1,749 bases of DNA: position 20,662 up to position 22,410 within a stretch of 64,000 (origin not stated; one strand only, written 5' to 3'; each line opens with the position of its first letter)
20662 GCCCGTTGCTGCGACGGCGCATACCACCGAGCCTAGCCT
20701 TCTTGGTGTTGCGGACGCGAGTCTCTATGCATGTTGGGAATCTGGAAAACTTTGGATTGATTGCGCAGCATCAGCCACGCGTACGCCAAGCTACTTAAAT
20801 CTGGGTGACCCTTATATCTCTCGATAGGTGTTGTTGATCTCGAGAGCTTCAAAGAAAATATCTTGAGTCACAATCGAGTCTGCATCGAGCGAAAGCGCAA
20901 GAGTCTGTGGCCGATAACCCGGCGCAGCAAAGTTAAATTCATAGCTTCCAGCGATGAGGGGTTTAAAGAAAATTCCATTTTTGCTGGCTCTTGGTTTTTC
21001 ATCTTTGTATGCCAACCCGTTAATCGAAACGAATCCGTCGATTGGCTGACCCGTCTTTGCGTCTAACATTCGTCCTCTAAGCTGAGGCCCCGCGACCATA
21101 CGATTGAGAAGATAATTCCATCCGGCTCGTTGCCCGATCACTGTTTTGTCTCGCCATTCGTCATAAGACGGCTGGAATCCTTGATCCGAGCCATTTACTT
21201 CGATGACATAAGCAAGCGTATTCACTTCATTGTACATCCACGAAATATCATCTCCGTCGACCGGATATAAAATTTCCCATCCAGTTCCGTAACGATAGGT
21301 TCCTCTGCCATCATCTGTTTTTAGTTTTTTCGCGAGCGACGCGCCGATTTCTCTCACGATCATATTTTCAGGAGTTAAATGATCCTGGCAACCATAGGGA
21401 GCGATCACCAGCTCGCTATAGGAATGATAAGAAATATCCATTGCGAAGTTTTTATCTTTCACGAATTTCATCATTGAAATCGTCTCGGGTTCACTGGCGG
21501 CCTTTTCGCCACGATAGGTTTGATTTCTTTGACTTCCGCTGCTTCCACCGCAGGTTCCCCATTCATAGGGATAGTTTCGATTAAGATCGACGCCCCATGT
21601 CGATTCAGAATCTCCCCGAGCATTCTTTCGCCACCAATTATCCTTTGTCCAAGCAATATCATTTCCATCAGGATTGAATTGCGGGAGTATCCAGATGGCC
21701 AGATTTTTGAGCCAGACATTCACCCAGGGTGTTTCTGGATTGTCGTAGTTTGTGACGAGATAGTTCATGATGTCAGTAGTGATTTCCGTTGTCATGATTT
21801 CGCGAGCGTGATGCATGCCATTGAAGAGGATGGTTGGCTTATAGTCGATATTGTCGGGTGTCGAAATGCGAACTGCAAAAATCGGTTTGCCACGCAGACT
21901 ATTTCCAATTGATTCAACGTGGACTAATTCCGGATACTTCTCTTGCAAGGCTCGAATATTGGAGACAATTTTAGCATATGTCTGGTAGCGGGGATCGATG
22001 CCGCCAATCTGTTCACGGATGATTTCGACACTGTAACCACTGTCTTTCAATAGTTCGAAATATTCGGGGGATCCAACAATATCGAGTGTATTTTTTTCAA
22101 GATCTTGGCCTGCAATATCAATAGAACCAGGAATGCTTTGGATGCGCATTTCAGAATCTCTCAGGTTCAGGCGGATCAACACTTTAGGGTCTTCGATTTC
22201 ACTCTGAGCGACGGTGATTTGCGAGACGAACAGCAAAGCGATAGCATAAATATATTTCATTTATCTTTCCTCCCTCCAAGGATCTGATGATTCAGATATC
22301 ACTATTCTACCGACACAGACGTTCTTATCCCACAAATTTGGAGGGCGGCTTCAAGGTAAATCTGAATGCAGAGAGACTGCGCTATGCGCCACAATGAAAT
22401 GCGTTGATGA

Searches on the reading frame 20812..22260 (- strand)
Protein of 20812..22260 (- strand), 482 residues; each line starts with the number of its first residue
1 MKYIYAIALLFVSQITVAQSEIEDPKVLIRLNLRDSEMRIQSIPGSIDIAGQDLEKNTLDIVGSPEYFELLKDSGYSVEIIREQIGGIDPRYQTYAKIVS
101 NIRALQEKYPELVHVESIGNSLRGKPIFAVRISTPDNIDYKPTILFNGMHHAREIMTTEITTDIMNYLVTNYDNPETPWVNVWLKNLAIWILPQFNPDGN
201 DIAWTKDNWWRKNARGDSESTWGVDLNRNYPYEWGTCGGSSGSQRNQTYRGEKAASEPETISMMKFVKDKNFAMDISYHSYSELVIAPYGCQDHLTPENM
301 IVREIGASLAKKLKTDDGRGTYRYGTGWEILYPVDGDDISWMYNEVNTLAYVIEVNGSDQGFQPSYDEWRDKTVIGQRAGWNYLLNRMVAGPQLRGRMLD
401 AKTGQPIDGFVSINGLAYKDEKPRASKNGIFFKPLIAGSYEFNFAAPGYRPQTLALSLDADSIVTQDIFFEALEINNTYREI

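Call 26: search_protein_families(library=pfam, proteins=[window:20812-22260:-], max_evalue=0.001)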
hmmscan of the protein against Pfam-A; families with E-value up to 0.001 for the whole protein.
window:20812-22260:- (482 aa): 1 family
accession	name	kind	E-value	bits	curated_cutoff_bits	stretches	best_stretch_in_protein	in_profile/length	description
PF00246.29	Peptidase_M14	-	9.5e-66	222.8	21.6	1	99-365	2-272/286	Zinc carboxypeptidase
